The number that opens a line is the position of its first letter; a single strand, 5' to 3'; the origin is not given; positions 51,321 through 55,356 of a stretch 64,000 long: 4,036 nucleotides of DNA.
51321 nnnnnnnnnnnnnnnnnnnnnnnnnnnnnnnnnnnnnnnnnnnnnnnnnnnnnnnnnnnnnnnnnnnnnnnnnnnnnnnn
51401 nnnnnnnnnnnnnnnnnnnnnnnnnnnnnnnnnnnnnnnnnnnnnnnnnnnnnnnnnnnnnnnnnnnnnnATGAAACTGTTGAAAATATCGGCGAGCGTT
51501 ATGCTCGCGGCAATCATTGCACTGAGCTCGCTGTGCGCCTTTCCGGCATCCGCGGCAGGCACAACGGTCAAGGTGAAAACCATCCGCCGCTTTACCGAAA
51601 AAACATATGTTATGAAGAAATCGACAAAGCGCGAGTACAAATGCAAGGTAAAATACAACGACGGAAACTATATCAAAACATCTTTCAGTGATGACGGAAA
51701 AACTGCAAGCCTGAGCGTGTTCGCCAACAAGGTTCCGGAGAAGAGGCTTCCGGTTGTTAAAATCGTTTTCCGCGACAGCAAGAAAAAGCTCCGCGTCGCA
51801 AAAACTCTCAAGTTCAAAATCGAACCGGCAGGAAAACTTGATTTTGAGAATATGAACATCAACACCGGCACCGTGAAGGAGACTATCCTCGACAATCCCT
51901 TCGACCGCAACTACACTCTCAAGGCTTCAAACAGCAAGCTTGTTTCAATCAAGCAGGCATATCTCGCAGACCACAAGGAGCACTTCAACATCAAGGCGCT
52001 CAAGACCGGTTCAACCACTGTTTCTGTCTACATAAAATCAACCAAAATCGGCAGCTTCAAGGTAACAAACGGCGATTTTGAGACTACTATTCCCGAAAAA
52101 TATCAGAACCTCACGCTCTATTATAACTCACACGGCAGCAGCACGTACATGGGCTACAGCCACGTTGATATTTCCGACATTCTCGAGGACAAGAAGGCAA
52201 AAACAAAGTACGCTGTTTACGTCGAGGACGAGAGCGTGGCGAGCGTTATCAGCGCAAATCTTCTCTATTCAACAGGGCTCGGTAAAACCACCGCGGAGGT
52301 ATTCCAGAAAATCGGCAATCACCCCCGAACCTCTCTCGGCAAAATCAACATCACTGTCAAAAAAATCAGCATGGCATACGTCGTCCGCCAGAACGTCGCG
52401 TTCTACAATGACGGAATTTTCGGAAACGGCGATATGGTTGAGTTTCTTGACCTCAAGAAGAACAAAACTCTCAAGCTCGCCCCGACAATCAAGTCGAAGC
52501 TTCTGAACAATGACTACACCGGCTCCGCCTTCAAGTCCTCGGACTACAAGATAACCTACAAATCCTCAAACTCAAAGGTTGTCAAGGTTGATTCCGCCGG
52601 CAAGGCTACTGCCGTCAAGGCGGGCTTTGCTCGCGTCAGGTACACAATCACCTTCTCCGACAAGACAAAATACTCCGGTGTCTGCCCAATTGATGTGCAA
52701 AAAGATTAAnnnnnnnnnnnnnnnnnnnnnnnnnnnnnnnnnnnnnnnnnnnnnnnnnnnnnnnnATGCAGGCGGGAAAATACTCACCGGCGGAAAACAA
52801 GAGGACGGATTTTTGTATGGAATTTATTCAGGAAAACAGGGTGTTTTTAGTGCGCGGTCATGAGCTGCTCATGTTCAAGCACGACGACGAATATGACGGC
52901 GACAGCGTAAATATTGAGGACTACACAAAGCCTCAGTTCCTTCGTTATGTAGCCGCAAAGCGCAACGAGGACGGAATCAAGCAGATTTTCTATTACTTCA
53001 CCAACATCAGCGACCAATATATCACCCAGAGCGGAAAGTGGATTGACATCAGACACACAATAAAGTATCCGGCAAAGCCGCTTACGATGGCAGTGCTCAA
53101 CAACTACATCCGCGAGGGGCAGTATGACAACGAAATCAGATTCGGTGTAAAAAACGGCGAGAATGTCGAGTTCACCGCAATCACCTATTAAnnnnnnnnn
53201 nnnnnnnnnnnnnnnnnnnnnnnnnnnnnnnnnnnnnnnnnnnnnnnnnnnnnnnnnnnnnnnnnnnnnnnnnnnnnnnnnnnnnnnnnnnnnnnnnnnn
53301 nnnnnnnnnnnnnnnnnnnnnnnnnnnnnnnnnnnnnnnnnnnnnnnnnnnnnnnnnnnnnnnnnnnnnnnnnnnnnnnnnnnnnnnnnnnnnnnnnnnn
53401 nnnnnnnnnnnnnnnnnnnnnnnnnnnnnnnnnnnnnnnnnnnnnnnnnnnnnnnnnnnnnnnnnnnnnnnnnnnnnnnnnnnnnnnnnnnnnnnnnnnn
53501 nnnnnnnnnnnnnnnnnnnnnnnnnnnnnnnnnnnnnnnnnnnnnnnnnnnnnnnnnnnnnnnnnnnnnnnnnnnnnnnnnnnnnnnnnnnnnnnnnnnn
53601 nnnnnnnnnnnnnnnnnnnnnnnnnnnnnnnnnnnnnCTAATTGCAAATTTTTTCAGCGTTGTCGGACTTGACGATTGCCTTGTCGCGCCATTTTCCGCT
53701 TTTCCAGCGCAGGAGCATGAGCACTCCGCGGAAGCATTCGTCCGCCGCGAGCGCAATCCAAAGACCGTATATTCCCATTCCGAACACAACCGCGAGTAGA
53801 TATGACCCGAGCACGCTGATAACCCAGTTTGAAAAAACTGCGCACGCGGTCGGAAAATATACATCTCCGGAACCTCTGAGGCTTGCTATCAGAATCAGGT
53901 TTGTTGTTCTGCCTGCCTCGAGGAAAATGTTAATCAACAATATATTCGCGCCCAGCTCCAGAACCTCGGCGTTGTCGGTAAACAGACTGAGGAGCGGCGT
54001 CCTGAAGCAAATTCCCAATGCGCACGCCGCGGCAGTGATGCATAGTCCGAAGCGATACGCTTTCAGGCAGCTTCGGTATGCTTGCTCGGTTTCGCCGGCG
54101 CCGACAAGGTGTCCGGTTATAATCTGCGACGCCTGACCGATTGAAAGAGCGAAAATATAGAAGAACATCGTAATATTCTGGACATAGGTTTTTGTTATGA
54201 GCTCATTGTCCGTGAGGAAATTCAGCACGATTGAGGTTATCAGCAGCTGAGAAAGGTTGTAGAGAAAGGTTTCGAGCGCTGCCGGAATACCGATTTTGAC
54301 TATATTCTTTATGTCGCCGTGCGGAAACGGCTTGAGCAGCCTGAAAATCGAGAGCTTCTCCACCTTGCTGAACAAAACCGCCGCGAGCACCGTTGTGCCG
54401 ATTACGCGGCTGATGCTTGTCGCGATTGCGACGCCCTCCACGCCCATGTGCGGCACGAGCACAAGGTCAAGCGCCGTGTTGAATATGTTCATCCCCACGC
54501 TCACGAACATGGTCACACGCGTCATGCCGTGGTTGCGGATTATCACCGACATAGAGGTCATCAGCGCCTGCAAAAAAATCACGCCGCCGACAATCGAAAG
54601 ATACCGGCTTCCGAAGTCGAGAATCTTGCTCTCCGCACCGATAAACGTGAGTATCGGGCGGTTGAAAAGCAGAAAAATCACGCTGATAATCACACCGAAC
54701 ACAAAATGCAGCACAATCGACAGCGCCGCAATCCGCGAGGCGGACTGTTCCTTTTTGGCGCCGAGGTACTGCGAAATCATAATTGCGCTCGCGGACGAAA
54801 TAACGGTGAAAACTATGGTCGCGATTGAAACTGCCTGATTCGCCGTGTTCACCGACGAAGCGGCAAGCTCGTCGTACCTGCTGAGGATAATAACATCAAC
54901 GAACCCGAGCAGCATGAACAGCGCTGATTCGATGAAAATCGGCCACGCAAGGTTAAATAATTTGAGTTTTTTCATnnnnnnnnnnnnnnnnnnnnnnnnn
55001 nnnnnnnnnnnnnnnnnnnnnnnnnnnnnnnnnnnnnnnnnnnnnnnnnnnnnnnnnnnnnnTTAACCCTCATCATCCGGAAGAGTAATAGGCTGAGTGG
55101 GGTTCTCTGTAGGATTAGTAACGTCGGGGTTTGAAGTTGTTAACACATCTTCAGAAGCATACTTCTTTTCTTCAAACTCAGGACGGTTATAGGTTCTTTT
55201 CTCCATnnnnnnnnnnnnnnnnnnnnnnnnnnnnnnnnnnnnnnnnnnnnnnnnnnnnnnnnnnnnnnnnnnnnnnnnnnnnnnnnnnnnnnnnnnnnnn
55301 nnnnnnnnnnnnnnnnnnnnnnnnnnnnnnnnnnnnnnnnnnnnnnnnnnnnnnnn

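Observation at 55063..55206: Unannotated 47-aa peptide with YxxP...EDVLTTS leader-like motif, co-transcribed with a cohesin-like protein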

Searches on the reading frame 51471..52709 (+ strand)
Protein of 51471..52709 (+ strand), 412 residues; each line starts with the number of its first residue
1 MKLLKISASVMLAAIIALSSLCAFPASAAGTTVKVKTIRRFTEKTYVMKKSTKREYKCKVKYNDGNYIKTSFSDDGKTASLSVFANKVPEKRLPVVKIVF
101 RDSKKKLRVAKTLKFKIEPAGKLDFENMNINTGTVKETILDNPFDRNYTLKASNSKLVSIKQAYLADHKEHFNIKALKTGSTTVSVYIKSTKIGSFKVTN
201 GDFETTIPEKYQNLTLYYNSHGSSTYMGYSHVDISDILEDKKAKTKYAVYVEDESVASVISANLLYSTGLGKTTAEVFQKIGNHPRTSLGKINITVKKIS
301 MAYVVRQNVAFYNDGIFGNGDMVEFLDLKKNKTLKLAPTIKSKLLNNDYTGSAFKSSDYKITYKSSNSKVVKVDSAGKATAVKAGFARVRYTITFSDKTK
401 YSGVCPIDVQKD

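Call 5: search_protein_families(library=pfam, proteins=[window:51471-52709:+], max_evalue=0.1)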
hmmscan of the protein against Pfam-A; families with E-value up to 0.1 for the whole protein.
window:51471-52709:+ (412 aa): 3 families
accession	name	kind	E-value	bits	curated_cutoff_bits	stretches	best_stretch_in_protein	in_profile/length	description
PF02368.24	Big_2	-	6.8e-09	36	22.8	1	353-392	28-67/79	Bacterial Ig-like domain (group 2)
PF21461.3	HL_N-beta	-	0.033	14.4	27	0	245-280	12-45/57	Hyaluronate lyase, N-terminal beta-sheet domain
PF25354.1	Ig_NUP210_16th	-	0.041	13.8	27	1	362-398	31-68/72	NUP210-like, Ig-like domain 16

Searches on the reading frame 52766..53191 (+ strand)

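Call 5: search_protein_families(library=pfam, proteins=[window:52766-53191:+], max_evalue=0.1)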
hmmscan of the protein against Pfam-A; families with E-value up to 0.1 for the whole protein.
window:52766-53191:+ (141 aa): 1 family
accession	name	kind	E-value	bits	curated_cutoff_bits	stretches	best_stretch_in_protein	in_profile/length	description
PF21233.3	RIOX1_C_WH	-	0.057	13.8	27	0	41-99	24-82/129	Ribosomal oxygenase 1, C-terminal winged helix domain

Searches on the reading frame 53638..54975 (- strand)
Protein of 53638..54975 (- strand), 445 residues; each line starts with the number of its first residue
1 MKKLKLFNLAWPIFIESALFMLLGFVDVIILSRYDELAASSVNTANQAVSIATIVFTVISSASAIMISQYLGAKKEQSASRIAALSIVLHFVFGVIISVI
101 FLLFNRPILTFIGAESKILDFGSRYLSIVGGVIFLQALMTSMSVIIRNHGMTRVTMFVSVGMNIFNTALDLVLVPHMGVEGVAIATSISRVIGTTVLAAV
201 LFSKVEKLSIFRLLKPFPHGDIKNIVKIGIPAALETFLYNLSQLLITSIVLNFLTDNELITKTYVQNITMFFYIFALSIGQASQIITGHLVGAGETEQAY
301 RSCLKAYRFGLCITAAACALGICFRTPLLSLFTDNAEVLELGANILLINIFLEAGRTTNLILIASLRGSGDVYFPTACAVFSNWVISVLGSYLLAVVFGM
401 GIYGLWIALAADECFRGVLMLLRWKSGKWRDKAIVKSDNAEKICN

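Call 5: search_protein_families(library=pfam, proteins=[window:53638-54975:-], max_evalue=0.1)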
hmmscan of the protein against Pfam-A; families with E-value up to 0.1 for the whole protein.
window:53638-54975:- (445 aa): 1 family
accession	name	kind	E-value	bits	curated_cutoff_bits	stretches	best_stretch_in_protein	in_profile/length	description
PF01554.23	MatE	-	1.2e-49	168.5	24.9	2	231-393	1-161/161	MatE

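Call 6: search_protein_families(library=ncbifam, proteins=[window:53638-54975:-], max_evalue=0.1)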
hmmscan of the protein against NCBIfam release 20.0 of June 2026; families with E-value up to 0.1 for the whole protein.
window:53638-54975:- (445 aa): 9 families
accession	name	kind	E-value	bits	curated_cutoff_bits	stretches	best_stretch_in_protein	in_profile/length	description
TIGR00797.1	matE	subfamily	3.2e-59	200.8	147.4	1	12-406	1-396/396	MATE family efflux transporter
NF007562.1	PRK10189.1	equivalog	2.6e-39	135.3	465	1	7-431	30-464/470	EmmdR/YeeO family multidrug/toxin efflux MATE transporter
NF041801.1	MATE_SolL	equivalog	2.8e-25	89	780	1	19-433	35-455/458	solanimycin export family MATE transporter SolL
NF000263.1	MATE_multi_NorM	equivalog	2.4e-18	66.8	950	1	6-428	20-447/459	multidrug efflux MATE transporter NorM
NF001214.0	PRK00187.1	equivalog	2.8e-16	59.6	449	1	6-422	12-439/464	NorM family multidrug efflux MATE transporter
NF007130.1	PRK09575.1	equivalog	1.5e-15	57.5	445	1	26-411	28-414/435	MATE family efflux transporter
NF052396.1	MATE_WgkD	equivalog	5.7e-15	55.2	510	1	8-425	7-424/428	tryglysin-associated MATE efflux transporter WgkD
NF000217.1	MATE_multi_FepA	equivalog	1.5e-10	40.7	900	1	24-414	35-425/443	multidrug efflux MATE transporter FepA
NF000131.1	MATE_multi_MepA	equivalog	9.5e-06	25.1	850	1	8-412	20-423/451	multidrug efflux MATE transporter MepA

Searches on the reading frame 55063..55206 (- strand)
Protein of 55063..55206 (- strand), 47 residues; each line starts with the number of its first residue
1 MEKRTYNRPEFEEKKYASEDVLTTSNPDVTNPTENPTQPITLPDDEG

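Call 5: search_protein_families(library=pfam, proteins=[window:55063-55206:-], max_evalue=0.1)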
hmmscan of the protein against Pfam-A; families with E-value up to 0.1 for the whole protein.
window:55063-55206:- (47 aa): 0 families

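Call 6: search_protein_families(library=ncbifam, proteins=[window:55063-55206:-], max_evalue=0.1)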
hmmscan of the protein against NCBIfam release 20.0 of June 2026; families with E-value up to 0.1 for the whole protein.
window:55063-55206:- (47 aa): 0 families

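Call 7: find_homologous_proteins(query=window:55066-55206:-, max_evalue=10)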
Query seq(47 aa) (47 aa): 1 proteins with E <= 10 among 1 candidates.
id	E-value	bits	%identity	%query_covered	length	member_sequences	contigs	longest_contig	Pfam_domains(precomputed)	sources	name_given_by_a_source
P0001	3.4e-23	97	100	100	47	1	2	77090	-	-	-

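Call 11: find_encoding_contigs(protein=P0001, flank=6000, max_places=6)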
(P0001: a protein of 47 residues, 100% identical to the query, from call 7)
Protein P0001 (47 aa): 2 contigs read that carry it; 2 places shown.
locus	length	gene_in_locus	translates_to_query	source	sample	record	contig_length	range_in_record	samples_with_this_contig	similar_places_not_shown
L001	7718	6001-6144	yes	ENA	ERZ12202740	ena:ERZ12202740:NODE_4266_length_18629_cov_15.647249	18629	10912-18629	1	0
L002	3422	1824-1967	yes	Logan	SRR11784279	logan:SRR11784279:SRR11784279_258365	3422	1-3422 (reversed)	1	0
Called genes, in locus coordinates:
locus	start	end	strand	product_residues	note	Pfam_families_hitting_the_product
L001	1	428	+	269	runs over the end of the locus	-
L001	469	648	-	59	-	-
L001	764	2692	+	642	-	PF00149:Metallophos (weak)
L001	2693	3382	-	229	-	PF19538:DUF6062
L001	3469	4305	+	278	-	PF07934:OGG_N, PF00730:HhH-GPD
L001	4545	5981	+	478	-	-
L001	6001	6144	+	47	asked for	-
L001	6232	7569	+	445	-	PF01554:MatE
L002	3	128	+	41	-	?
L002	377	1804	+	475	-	-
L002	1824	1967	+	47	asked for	-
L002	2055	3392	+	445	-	PF01554:MatE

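Call 26: find_homologous_proteins(query=A3, max_evalue=0.01)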
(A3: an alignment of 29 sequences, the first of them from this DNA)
Query A3 (29 sequences) (47 aa, profile of the alignment): 125 proteins with E <= 0.01 among 349 candidates; the best 120 are listed.
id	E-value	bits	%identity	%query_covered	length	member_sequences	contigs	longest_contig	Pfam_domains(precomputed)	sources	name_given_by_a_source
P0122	1.7e-15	74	38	100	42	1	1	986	-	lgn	-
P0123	1.7e-14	71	38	100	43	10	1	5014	-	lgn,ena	-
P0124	4.5e-14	70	35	98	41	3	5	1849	-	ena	-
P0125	5.1e-14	70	33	98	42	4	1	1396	-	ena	-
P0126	7.5e-13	66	36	96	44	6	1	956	-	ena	-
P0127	8.4e-13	66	32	53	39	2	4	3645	-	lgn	-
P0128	6.1e-12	63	48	53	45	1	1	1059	-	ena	-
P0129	6.2e-12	63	36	77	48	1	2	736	-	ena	-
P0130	7.1e-12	63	36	94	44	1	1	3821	-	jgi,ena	-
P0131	1.1e-11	62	32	94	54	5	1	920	-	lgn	-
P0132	1.4e-11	62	48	53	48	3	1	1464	-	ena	-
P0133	2.7e-11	61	44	53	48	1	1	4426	-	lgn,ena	-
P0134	2.7e-11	61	38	96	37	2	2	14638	-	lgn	-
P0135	4.0e-11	60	32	94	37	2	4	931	-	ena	-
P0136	4.7e-11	60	36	53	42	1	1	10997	-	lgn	-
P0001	2.4e-9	55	100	100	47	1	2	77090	-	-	-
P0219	3.7e-4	38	-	-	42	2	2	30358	-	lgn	-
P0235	3.3e-3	35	44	38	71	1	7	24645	-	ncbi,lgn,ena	-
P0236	3.5e-3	35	48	49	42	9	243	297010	-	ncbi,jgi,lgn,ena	-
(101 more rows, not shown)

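Call 41: find_encoding_contigs(protein=P0236, flank=6000, max_places=4)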
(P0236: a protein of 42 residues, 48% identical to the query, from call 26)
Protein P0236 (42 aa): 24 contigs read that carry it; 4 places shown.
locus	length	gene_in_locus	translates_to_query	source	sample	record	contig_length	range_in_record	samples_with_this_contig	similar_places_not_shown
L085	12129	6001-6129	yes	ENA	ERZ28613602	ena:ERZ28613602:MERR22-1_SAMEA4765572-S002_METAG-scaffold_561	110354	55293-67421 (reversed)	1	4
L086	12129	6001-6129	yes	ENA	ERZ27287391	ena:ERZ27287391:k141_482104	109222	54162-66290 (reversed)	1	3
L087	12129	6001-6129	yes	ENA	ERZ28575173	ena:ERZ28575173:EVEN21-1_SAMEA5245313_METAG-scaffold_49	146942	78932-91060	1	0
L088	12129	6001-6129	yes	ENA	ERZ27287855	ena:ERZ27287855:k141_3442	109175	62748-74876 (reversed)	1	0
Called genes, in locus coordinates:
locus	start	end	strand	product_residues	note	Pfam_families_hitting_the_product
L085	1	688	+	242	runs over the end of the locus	PF01177:Asp_Glu_race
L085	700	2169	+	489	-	PF01225:Mur_ligase, PF08245:Mur_ligase_M, PF02875:Mur_ligase_C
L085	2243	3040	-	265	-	PF02518:HATPase_c, PF14501:HATPase_c_5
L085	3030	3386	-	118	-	-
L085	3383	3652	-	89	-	-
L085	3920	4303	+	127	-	-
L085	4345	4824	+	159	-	PF13306:LRR_5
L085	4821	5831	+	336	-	-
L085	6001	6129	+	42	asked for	-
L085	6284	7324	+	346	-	PF01699:Na_Ca_ex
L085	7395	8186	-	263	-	PF00106:adh_short, PF01370:Epimerase (weak), PF08643:DUF1776 (faint), PF08659:KR, PF13561:adh_short_C2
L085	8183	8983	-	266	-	-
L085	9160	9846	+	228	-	PF22624:AASDHPPT_N (weak), PF01648:ACPS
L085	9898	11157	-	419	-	PF02812:ELFV_dehydrog_N, PF00208:ELFV_dehydrog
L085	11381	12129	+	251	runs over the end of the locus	PF01163:RIO1 (faint), PF01636:APH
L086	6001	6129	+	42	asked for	-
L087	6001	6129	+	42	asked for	-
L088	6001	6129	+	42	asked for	-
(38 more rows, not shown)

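Call 42: find_encoding_contigs(protein=P0219, flank=6000, max_places=3)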
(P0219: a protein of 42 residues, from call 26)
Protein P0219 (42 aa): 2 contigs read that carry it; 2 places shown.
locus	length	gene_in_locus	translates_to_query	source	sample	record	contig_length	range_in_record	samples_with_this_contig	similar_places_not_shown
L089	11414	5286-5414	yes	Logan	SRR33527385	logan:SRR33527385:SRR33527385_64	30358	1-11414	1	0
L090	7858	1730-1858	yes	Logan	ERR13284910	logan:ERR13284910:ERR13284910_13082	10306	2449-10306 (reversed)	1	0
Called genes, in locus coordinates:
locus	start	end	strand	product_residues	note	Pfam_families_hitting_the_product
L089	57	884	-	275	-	PF00535:Glycos_transf_2, PF10111:Glyco_tranf_2_2 (weak), PF13641:Glyco_tranf_2_3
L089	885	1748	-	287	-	PF01370:Epimerase, PF02719:Polysacc_synt_2 (faint), PF04321:RmlD_sub_bind, PF16363:GDP_Man_Dehyd (faint), PF01073:3Beta_HSD, PF13460:NAD_binding_10 (weak), PF07993:NAD_binding_4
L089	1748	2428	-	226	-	PF02397:Bac_transf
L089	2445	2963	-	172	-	PF17836:PglD_N, PF00132:Hexapep (faint), PF25087:GMPPB_C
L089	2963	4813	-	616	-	PF13727:CoA_binding_3, PF04321:RmlD_sub_bind, PF01073:3Beta_HSD, PF01370:Epimerase, PF02719:Polysacc_synt_2, PF16363:GDP_Man_Dehyd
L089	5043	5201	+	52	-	-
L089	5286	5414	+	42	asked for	-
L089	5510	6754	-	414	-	PF26363:Phospholipase-like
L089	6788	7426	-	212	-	-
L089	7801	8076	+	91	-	-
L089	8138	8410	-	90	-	-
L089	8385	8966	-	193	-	PF11655:DUF2589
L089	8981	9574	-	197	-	PF11655:DUF2589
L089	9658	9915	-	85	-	PF01381:HTH_3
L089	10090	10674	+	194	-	-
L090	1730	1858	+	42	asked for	-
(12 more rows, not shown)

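Call 43: find_encoding_contigs(protein=P0235, flank=6000, max_places=3)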
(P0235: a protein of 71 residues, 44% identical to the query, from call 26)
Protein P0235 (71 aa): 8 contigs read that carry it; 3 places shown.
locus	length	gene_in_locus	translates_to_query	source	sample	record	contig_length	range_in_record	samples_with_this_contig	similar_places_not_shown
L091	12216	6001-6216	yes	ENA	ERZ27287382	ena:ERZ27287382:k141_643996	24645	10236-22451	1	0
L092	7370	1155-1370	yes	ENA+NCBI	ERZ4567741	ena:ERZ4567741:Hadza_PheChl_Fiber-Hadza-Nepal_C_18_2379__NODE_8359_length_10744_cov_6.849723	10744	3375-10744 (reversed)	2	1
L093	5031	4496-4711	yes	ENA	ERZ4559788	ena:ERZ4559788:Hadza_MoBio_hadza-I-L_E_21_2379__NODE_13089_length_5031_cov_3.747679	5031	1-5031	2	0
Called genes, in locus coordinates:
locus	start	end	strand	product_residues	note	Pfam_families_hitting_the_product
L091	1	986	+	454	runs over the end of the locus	PF13188:PAS_8 (faint), PF00512:HisKA, PF02518:HATPase_c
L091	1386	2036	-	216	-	PF00730:HhH-GPD, PF00633:HHH, PF10576:EndIII_4Fe-2S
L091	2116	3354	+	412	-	PF00464:SHMT, PF00155:Aminotran_1_2, PF01212:Beta_elim_lyase (weak)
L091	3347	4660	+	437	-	PF01078:Mg_chelatase (faint), PF05496:RuvB_N, PF00158:Sigma54_activat (faint), PF14532:Sigma54_activ_2 (weak), PF07728:AAA_5 (weak), PF00004:AAA, PF16193:AAA_assoc_2, PF12002:MgsA_C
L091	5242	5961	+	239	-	-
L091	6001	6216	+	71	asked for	-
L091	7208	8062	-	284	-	PF00892:EamA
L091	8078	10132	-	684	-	PF17191:RecG_wedge, PF04851:ResIII, PF00270:DEAD, PF07517:SecA_DEAD (faint), PF22590:Cas3-like_C_2 (faint), PF00271:Helicase_C, PF19833:RecG_dom3_C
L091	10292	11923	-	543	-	PF02734:Dak2, PF21645:FakA-like_M, PF13684:FakA-like_C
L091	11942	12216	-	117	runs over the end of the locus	PF03780:Asp23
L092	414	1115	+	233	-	-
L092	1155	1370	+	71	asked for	-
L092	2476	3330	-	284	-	PF00892:EamA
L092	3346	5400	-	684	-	PF17191:RecG_wedge, PF04851:ResIII, PF00270:DEAD, PF07517:SecA_DEAD (faint), PF22590:Cas3-like_C_2 (faint), PF00271:Helicase_C, PF19833:RecG_dom3_C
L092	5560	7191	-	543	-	PF02734:Dak2, PF21645:FakA-like_M, PF13684:FakA-like_C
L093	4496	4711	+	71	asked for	-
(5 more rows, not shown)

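Call 66: search_protein_representatives(alignment_id=A6)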
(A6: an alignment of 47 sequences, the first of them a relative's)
Query: 47 sequences, 41 profile positions. Proteins with E-value up to 0.001 (for the whole library): 7461; up to 1e-10: 71; up to 1e-30: 0. The best 150 are listed.
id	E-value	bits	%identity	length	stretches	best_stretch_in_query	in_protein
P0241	1.5e-15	72.5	-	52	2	2-40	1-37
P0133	4.0e-15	71.1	-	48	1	1-41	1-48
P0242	1.5e-14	69.3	-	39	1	2-39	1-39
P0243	2.0e-14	68.9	-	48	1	1-39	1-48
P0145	3.6e-14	68.0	-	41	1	1-39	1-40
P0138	3.7e-14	68.0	-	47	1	2-39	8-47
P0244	5.4e-14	67.5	-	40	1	1-39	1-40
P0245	6.3e-14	67.3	-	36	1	3-39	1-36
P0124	6.9e-14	67.2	-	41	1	1-39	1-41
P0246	9.3e-14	66.7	-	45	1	1-39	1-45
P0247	1.1e-13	66.5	-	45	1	1-40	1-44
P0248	1.2e-13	66.4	-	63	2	1-40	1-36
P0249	1.4e-13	66.2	-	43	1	1-39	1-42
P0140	2.3e-13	65.5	-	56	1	2-40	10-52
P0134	2.8e-13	65.2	-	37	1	1-39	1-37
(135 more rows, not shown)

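Call 86: search_protein_families(library=ncbifam, alignment_id=A6, max_evalue=1)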
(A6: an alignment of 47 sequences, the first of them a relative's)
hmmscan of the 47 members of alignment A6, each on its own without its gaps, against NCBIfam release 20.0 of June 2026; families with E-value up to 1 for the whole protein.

A. member 1, P0001 (47 aa): 0 families

B. families by the number of members that match (of 47 scanned): 5 families
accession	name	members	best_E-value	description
TIGR04181.1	NHT_00031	1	0.0059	LegC family aminotransferase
NF033400.3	thiazolyl_B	1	0.013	thiazolylpeptide-type bacteriocin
NF050036.1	tryglysin_RiPP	1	0.039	tryglysin family RiPP peptide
TIGR03892.1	thiopep_precurs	1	0.049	thiazolylpeptide-type bacteriocin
NF033771.1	colonize_BriC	1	0.2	biofilm-regulating peptide BriC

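Call 87: search_protein_families(library=pfam, alignment_id=A6, max_evalue=1)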
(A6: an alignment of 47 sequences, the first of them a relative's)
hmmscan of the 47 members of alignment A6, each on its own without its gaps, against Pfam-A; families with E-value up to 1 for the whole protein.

A. member 1, P0001 (47 aa): 0 families

B. families by the number of members that match (of 47 scanned): 7 families
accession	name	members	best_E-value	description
PF21799.2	MurD-like_N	3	0.082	Mur ligase MurD-like, N-terminal domain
PF18344.7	CBM32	2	0.019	Carbohydrate binding module family 32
PF17163.9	DUF5125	2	0.029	Domain of unknown function (DUF5125)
PF12425.13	DUF3673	1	0.14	Protein of unknown function (DUF3673)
PF24142.1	Beta-sand_ComC_1st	1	0.17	EGF-like domain-containing protein ComC first beta-sandwich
PF00679.30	EFG_C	1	0.17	Elongation factor G C-terminus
PF22916.2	UTP25_NTPase-like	1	0.3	UTP25, NTP hydrolase-like domain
